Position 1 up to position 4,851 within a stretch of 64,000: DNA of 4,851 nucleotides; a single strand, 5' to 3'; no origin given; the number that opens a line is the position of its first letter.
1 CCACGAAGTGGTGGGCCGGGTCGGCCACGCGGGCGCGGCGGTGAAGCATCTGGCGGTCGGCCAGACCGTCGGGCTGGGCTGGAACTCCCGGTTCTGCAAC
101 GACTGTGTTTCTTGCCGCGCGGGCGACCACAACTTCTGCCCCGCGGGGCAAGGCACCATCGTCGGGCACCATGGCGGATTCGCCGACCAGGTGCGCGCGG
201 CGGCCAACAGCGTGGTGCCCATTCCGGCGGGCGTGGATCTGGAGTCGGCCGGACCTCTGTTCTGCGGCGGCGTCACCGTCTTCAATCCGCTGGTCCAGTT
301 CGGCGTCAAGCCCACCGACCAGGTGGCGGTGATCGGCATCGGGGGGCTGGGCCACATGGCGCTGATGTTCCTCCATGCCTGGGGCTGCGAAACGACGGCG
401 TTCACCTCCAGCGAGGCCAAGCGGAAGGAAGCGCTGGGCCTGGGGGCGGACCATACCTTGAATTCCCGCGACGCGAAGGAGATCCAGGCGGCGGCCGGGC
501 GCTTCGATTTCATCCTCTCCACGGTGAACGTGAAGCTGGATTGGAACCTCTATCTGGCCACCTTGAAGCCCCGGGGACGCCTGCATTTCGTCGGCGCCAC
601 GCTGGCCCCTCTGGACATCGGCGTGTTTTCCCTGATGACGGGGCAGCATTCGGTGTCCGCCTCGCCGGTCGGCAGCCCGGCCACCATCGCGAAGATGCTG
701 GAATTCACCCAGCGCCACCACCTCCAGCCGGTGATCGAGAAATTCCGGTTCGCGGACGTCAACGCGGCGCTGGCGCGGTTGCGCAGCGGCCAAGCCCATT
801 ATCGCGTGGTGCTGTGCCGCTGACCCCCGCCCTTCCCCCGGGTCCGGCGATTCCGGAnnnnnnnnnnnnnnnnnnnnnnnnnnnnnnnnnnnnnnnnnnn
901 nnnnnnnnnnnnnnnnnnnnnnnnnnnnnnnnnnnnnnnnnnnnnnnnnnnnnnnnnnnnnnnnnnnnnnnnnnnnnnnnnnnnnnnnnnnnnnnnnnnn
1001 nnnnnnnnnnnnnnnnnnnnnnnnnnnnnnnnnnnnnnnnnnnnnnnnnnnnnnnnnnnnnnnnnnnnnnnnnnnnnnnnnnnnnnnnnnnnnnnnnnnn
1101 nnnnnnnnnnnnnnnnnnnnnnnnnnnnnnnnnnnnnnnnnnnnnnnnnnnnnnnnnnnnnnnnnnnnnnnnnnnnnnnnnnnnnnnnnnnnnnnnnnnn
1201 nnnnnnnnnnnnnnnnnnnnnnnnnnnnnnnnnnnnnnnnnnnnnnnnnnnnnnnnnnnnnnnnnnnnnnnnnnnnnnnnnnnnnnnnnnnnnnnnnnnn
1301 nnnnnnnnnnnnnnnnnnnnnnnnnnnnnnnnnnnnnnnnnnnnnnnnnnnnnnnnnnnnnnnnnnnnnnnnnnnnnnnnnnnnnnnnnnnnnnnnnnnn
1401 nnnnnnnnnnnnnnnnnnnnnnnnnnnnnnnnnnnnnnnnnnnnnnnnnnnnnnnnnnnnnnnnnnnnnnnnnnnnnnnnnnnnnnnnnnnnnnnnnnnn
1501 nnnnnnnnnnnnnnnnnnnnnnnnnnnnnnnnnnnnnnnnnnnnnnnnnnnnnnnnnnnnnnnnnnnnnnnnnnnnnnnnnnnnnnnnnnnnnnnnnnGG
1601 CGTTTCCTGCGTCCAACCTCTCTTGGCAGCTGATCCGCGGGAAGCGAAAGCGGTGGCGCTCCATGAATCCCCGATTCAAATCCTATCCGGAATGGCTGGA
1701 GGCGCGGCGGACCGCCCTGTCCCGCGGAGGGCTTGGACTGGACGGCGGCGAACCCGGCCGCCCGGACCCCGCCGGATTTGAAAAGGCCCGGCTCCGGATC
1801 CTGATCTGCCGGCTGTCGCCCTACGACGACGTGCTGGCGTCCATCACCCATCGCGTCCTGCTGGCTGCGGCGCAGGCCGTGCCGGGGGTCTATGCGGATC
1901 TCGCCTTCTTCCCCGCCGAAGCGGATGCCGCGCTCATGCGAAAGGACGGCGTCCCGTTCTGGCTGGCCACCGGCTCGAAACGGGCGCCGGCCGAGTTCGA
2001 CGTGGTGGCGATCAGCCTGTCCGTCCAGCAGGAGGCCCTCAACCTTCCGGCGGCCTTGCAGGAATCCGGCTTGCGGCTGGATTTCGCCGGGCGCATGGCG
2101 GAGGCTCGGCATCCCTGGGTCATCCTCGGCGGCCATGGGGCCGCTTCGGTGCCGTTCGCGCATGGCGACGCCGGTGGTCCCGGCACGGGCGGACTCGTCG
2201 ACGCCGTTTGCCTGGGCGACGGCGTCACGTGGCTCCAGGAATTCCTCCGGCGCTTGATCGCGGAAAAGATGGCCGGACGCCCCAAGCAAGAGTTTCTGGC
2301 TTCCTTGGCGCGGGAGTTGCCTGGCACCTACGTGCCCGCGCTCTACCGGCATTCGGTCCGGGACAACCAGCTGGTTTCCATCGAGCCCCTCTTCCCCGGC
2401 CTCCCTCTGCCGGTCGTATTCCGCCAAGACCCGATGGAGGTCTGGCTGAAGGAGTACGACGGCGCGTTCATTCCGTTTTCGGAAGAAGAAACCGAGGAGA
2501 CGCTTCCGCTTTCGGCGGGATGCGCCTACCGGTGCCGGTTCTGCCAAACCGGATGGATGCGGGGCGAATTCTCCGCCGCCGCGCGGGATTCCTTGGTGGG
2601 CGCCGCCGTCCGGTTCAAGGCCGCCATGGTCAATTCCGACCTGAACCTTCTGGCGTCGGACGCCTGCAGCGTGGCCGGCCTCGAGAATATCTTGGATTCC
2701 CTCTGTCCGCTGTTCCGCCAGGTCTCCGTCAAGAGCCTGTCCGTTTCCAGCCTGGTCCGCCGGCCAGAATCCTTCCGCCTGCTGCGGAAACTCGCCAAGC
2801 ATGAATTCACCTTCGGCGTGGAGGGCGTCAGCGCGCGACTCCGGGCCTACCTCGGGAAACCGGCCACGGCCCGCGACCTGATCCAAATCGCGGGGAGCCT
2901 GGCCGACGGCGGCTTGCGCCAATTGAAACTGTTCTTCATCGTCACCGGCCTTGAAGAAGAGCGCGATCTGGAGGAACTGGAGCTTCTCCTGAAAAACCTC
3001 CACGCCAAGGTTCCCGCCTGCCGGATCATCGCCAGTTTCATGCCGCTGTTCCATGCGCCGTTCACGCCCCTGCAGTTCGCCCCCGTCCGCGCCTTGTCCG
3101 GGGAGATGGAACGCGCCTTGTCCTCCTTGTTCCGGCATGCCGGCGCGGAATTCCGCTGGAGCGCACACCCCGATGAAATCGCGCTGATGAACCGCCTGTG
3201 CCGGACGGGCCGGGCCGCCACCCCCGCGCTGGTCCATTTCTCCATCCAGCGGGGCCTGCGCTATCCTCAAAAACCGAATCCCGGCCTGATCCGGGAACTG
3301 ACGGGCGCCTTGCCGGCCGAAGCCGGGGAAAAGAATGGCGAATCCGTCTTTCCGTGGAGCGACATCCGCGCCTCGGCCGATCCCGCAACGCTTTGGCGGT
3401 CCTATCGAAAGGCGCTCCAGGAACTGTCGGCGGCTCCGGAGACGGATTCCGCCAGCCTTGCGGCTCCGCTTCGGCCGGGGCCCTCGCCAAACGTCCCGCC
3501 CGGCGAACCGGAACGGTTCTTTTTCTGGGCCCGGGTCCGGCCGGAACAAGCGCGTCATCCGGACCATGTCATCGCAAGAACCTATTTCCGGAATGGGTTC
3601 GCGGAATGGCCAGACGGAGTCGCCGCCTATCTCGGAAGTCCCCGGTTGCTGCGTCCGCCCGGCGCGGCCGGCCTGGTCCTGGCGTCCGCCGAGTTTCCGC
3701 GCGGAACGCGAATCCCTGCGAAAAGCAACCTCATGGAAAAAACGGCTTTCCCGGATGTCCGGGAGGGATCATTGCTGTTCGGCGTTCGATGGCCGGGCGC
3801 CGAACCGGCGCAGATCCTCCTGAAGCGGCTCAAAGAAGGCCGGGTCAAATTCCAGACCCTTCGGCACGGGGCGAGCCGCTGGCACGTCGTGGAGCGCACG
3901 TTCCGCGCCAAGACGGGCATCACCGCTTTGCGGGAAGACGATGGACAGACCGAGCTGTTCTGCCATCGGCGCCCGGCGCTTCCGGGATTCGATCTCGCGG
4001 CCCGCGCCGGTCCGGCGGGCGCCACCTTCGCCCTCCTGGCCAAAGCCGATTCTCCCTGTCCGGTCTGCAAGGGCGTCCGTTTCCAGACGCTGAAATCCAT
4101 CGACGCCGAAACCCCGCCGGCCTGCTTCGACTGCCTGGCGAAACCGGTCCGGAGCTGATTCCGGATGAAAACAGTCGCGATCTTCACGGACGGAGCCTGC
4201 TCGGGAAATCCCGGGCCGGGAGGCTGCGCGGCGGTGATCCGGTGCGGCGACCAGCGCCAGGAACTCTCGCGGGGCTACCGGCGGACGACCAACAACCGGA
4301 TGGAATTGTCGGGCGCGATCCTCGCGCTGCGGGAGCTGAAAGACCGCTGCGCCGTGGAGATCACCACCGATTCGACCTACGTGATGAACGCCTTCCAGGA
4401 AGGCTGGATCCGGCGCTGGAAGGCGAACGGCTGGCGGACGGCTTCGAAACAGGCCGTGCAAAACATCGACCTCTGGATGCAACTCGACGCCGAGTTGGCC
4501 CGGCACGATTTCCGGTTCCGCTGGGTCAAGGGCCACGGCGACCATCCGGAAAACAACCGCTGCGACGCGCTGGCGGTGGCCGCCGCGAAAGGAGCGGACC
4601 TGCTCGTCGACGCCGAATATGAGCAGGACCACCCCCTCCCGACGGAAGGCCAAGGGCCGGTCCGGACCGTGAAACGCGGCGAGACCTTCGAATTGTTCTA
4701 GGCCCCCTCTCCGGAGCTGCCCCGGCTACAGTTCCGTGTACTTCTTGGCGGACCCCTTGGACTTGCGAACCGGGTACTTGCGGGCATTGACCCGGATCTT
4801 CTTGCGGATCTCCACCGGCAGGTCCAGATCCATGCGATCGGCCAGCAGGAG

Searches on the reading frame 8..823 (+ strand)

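Call 68: search_protein_families(library=pfam, proteins=[window:8-823:+], max_evalue=0.00001)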
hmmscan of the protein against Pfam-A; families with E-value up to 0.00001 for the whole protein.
window:8-823:+ (271 aa): 3 families
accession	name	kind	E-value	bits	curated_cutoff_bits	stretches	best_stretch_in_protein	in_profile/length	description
PF00107.32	ADH_zinc_N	-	2.2e-23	83.1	31.8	1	113-234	1-127/129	Zinc-binding dehydrogenase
PF13602.12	ADH_zinc_N_2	-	1e-10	43.1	27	1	145-269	1-134/134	Zinc-binding dehydrogenase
PF08240.17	ADH_N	-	2e-10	41.3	23.5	1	1-73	40-103/104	Alcohol dehydrogenase GroES-like domain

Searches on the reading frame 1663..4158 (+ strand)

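Call 68: search_protein_families(library=pfam, proteins=[window:1663-4158:+], max_evalue=0.00001)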
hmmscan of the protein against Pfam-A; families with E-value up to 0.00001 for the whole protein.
window:1663-4158:+ (831 aa): 2 families
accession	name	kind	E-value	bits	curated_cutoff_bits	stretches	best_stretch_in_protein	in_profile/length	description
PF19864.5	Radical_SAM_N2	-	1.5e-16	60.6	29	1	66-225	5-151/151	Radical SAM proteins, N-terminal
PF04055.27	Radical_SAM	-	7.5e-07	29.9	29.5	1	283-439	3-162/166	Radical SAM superfamily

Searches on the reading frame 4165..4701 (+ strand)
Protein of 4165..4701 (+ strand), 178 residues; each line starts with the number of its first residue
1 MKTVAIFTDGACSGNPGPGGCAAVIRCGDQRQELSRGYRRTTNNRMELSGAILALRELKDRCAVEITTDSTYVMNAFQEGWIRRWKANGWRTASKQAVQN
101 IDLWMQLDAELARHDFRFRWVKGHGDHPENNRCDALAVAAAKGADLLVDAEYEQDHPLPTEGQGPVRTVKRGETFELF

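Call 68: search_protein_families(library=pfam, proteins=[window:4165-4701:+], max_evalue=0.00001)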
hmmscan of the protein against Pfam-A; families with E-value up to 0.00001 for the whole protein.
window:4165-4701:+ (178 aa): 1 family
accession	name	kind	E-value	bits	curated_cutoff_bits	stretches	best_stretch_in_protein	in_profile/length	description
PF00075.30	RNase_H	-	3.4e-41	141.1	25.8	1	2-141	2-140/141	RNase H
